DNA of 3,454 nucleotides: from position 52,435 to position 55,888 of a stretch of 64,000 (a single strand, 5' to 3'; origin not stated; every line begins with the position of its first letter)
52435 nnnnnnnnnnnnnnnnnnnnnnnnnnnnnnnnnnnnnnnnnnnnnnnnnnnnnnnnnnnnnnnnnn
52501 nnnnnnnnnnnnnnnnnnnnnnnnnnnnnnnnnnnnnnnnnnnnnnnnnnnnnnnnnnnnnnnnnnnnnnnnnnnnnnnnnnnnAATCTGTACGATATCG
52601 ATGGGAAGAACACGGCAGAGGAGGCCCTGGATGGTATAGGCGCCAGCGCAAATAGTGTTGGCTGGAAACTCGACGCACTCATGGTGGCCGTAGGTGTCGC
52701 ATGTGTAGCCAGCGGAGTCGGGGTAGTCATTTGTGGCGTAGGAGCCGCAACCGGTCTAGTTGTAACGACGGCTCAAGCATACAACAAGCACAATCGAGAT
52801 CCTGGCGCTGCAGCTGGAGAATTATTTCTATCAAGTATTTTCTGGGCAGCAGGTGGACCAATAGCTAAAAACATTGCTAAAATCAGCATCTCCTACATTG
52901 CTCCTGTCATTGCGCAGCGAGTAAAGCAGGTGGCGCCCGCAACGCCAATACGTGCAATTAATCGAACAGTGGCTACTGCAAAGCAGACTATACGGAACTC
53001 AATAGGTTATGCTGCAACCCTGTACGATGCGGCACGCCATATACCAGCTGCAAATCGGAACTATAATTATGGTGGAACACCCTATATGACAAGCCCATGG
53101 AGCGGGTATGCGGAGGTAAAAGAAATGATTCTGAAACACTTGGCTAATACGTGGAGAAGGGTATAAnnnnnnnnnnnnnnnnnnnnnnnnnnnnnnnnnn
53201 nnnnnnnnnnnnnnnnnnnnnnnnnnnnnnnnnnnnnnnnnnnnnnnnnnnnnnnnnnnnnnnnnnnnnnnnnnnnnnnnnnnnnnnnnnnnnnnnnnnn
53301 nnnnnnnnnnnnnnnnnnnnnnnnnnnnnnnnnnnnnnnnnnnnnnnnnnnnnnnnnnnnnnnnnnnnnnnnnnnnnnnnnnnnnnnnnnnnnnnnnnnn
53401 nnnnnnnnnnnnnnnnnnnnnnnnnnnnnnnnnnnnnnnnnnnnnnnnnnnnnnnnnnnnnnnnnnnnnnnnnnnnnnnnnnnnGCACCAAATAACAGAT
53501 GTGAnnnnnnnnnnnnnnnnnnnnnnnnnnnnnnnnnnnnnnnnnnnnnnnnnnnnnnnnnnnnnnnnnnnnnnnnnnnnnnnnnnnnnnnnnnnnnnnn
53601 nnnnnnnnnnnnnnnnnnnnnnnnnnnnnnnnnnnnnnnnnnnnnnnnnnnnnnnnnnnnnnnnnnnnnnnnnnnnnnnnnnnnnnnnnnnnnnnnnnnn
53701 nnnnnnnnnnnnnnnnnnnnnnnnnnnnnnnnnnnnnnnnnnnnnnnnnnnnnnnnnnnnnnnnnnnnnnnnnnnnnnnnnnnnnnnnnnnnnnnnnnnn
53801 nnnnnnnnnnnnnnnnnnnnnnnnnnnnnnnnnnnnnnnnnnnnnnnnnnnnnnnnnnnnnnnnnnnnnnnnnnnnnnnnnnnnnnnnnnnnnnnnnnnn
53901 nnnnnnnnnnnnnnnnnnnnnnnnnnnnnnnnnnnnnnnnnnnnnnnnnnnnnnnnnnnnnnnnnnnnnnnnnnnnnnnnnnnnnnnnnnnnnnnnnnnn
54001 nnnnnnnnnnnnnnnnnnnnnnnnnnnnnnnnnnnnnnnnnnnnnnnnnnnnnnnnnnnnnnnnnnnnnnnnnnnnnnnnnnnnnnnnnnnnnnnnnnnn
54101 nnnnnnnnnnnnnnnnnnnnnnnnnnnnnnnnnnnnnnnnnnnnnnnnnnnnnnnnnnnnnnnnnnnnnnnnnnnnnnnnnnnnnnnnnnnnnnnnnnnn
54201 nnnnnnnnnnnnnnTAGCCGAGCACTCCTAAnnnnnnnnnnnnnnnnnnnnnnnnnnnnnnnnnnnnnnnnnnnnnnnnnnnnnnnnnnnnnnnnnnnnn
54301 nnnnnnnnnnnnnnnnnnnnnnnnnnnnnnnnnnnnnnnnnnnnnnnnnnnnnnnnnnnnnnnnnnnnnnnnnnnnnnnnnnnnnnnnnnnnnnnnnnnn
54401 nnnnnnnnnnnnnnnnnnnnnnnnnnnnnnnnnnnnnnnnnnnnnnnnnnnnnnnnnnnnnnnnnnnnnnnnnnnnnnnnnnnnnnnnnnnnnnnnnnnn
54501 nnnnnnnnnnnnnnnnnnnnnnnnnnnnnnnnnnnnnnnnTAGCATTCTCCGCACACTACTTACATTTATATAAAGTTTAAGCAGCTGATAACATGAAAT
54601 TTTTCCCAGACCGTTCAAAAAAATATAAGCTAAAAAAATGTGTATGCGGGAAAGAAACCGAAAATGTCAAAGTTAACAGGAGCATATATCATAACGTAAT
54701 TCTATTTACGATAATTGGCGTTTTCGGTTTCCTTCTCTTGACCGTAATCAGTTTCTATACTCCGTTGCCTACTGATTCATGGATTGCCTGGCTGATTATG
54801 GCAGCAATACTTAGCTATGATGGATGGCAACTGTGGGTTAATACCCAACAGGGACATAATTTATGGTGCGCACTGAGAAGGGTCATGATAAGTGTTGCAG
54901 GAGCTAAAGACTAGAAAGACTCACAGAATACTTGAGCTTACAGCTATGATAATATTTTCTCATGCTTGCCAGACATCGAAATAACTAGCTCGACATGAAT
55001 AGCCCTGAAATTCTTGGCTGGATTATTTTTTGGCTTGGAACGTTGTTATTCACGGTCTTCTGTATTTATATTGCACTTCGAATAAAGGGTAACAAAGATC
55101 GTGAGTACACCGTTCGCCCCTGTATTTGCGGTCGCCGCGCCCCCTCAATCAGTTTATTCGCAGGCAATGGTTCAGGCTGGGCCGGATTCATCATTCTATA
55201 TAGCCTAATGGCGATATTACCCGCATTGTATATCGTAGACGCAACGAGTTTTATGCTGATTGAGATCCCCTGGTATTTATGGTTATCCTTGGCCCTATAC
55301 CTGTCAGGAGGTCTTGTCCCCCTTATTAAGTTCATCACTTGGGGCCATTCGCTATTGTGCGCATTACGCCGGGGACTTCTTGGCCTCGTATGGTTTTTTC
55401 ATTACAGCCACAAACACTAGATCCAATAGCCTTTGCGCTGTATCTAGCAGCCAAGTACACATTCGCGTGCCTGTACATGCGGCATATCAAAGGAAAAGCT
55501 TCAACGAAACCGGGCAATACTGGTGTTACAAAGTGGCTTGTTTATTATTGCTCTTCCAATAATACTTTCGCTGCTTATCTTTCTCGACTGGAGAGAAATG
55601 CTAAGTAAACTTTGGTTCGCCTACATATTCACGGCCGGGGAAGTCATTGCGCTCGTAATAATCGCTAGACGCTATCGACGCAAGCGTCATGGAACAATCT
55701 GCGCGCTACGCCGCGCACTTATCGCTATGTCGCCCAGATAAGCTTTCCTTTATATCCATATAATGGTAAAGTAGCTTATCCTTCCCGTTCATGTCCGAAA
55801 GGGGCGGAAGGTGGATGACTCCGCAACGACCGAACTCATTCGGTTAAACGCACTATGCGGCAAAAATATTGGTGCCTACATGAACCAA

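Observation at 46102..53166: Giant PA14(x3)-RHS/YD toxin with an unrecognised glycine-zipper C-terminal toxin domain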

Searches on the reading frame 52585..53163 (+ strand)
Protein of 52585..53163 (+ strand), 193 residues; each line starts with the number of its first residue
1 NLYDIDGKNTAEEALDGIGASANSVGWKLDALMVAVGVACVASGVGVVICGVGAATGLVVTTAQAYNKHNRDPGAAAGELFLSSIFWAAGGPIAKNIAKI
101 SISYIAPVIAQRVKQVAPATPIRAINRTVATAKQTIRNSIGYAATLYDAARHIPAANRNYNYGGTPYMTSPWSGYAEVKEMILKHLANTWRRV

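Call 7: search_protein_families(library=pfam, proteins=[window:52591-53163:+], max_evalue=10)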
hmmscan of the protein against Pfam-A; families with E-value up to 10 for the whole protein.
seq(191 aa): 1 family
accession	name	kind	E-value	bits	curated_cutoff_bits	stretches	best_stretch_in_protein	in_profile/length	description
PF04888.17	SseC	-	6.4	6.7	30.2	0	83-134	163-210/312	Secretion system effector C (SseC) like family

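Call 8: search_protein_families(library=ncbifam, proteins=[window:52591-53163:+], max_evalue=10)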
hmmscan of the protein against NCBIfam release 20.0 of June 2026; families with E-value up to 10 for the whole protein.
seq(191 aa): 0 families

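Call 11: find_homologous_proteins(query=window:52585-53163:+, max_evalue=0.01)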
Query seq(193 aa): 575 candidates shared short words with the query, none scored E <= 0.01.
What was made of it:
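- Tried and rejected: Word-indexed homology search with the CT alone found nothing (call 11).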

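Call 22: predict_structure(protein=window:52594-53163:+)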
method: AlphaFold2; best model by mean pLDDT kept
length: 190 residues; sequences in the alignment: 1
mean_pLDDT: 47.9   pTM: 0.41
mean pLDDT of the five models: 47.9, 41.4, 41.2, 39.5, 39.4
residues with pLDDT >= 90: 0; 70-90: 4; 50-70: 76; < 50: 110
segments of 3 or more residues with pLDDT < 50: 1-52, 54-77, 80-86, 150-172
pLDDT, mean of each block of 10 residues (from residue 1): 33 33 35 40 38 46 41 48 50 51 55 67 64 61 58 42 39 54 54
secondary structure, 60 per line:
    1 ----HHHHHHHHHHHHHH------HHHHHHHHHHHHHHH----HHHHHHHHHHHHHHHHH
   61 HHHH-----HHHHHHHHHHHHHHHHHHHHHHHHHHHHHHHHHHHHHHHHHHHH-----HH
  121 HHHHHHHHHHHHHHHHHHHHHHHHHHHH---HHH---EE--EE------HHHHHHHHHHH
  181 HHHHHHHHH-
elements in order: H5-18 H25-39 H44-64 H70-113 H119-148 H170-189

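Call 24: search_protein_representatives(protein=window:52594-53163:+)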
Query: 190 residues. Proteins with E-value up to 0.001 (for the whole library): 9; up to 1e-10: 3; up to 1e-30: 0. The best 9 are listed.
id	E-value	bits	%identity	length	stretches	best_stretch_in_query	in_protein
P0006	2.5e-21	92.8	38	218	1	1-167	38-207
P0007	2.7e-20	89.5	44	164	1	13-153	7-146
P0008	1.8e-17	80.3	39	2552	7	154-180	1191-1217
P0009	1.1e-10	58.1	39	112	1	72-167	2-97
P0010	3.3e-08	50.1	35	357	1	1-141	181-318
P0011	2.8e-06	43.8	35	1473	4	157-185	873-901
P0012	4.8e-05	39.8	39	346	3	145-181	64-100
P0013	1.0e-04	38.7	34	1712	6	131-186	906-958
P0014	3.5e-04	37.0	36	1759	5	156-186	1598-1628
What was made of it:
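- Tried and rejected: The exhaustive representative search was needed (call 24).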

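Call 28: find_homologous_proteins(query=A4, max_evalue=0.01)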
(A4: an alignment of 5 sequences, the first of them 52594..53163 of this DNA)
Query A4 (5 sequences) (190 aa, profile of the alignment): 2 proteins with E <= 0.01 among 8000 candidates.
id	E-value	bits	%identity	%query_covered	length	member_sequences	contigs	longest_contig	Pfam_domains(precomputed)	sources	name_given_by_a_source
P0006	8.7e-74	265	38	88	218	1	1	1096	-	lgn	-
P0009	1.3e-42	164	39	51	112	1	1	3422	-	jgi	jgi:hypothetical protein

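Call 29: search_solved_structures(query=A4, max_evalue=10)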
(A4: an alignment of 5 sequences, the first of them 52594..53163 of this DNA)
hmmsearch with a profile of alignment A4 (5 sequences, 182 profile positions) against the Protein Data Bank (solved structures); distinct sequences matched with E-value up to 10: 2.
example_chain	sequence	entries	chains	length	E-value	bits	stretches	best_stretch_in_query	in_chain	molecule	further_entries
2fvz_A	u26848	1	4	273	0.39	13.9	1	11-112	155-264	Inositol monophosphatase 2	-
2czh_A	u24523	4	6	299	0.47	13.6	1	11-112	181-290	Inositol monophosphatase 2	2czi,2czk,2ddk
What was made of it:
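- Closest known: Tse5. Different: There is no detectable sequence similarity between the CTs (profile search against PDB sequences found nothing; call 29).
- Tried and rejected: A profile search of the CT family against PDB sequences gave only inositol monophosphatase at E 0.4, which is noise (call 29).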

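Call 30: find_encoding_contigs(protein=P0009, flank=5000)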
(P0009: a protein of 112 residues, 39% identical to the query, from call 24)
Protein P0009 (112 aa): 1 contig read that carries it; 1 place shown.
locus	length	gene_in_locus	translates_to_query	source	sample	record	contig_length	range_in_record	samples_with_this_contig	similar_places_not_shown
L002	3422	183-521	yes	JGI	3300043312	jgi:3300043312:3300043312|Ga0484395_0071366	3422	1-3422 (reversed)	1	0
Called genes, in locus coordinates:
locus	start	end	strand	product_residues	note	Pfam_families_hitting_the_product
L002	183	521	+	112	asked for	-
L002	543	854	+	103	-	-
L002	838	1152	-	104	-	-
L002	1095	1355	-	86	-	-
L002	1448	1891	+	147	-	-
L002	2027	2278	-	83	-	-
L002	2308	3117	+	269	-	-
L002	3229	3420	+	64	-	?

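Call 31: find_encoding_contigs(protein=P0006, flank=5000)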
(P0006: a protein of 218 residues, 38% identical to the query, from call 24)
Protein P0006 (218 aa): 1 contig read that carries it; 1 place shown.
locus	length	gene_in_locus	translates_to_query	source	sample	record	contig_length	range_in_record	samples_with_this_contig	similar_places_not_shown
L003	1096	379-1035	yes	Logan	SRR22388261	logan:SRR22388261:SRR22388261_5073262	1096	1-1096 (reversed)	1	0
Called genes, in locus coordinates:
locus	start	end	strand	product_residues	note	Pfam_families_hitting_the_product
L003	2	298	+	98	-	?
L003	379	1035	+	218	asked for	-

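Call 34: find_encoding_contigs(protein=P0007, flank=5000)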
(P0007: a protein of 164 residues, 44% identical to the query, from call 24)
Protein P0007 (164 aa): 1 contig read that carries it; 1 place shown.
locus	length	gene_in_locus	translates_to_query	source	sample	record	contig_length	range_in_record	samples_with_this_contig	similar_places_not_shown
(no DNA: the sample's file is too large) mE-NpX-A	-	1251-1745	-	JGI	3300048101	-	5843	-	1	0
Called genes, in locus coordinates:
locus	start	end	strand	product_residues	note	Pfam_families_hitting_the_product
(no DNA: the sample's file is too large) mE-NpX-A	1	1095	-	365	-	?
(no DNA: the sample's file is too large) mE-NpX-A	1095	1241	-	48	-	-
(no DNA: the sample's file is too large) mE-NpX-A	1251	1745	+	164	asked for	-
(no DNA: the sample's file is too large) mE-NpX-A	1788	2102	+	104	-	-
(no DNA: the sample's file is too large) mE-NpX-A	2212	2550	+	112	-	-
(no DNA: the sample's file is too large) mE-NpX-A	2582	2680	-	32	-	-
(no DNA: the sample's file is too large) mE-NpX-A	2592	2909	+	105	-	-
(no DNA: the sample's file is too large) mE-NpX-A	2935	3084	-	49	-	-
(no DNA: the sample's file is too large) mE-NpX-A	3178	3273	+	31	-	-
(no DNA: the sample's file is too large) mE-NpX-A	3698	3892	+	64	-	-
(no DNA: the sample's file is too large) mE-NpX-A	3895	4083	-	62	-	-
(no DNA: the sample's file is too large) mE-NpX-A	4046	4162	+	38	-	-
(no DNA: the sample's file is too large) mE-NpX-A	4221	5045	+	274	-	PF03588:Leu_Phe_trans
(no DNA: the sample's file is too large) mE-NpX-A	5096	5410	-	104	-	-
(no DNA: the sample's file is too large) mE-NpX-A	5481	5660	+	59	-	PF04002:RadC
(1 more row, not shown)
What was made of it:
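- P0007 is followed by ORFs of 104, 112 and 105 aa (call 34).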

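Call 35: find_encoding_contigs(protein=P0010, flank=5000)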
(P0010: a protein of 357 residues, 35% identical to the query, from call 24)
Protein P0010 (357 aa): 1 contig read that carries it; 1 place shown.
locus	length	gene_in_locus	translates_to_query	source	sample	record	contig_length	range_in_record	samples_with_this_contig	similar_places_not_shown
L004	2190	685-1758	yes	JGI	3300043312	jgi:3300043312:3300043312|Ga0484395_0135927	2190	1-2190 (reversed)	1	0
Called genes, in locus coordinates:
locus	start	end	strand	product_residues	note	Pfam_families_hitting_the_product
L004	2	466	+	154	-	?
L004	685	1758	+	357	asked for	-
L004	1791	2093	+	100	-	-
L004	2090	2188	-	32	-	?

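Call 68: find_related_loci(query=A7, collection=metagenome_contigs, flank=6000)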
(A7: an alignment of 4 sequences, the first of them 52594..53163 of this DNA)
Query A7 (190 aa) in metagenome_contigs; peptide patterns used: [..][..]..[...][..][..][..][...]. (x = any residue, [..] = any of these).
75 stretches matched a pattern, but none encodes a relative of the query by tblastn (E <= 1e-3).

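Call 73: predict_structure(alignment_id=A6)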
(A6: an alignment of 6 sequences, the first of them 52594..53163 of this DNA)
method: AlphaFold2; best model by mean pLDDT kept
length: 190 residues; sequences in the alignment: 6
mean_pLDDT: 35.3   pTM: 0.25
mean pLDDT of the five models: 35.3, 35.1, 34.9, 34.4, 32.9
residues with pLDDT >= 90: 0; 70-90: 0; 50-70: 0; < 50: 190
segments of 3 or more residues with pLDDT < 50: 1-190
pLDDT, mean of each block of 10 residues (from residue 1): 32 30 32 38 35 32 32 32 37 43 43 40 45 38 32 30 32 35 32
secondary structure, 60 per line:
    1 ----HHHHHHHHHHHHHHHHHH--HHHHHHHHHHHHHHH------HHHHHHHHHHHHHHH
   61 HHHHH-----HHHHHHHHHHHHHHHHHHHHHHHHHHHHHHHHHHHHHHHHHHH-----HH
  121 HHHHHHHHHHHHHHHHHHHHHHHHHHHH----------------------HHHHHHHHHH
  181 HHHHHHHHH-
elements in order: H5-22 H25-39 H46-65 H71-113 H119-148 H171-189
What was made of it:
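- It is predicted all-helical (calls 22, 73). Both AF2 models are low confidence (pLDDT 48 and 35; calls 22, 73), so there is no fold evidence.
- Tried and rejected: No fold search was run, because it would be meaningless (calls 22, 73).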

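Call 75: search_protein_families(library=pfam, alignment_id=A5, max_evalue=1)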
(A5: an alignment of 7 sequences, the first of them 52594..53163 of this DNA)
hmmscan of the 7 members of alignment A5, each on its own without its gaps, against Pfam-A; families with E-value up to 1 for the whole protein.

A. member 1, window:52594-53163:+ (190 aa): 0 families

B. families by the number of members that match (of 7 scanned): 2 families
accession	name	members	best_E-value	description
PF08173.16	YbgT_YccB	1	0.13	Membrane bound YbgT-like protein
PF19412.4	DUF5982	1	0.28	Domain of unknown function (DUF5982)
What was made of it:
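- On Glycine-zipper pore-forming toxins (Tse5-CT, TspA/EsxX/TelE, CdzC/D, VacA-like): No Pfam or NCBIfam hit for any of the 7 family members (calls 7, 8, 75); a profile search against PDB sequences found nothing relevant (call 29); the AF2 models are too poor for a fold search (calls 22, 73)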

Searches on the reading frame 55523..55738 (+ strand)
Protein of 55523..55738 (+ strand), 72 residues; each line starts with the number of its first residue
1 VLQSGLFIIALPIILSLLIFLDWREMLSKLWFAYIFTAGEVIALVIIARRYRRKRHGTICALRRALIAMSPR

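Call 7: search_protein_families(library=pfam, proteins=[window:55523-55738:+], max_evalue=10)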
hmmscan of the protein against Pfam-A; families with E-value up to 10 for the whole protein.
window:55523-55738:+ (72 aa): 3 families
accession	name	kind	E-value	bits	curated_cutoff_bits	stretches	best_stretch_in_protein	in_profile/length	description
PF13858.11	DUF4199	-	0.027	15.4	32.3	1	4-65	2-66/165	Protein of unknown function (DUF4199)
PF13727.12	CoA_binding_3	-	0.043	14.3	25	1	13-56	29-78/175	CoA-binding domain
PF16935.10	Hol_Tox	-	1.4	9.3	23.3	1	1-11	10-20/34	Putative Holin-like Toxin (Hol-Tox)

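Call 8: search_protein_families(library=ncbifam, proteins=[window:55523-55738:+], max_evalue=10)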
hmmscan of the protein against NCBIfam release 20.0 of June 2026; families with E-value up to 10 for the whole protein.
window:55523-55738:+ (72 aa): 1 family
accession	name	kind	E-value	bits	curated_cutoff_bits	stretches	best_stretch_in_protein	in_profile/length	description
TIGR04297.1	thauma_sortase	exception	0.021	14.3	250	1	5-53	3-56/307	thaumarchaeosortase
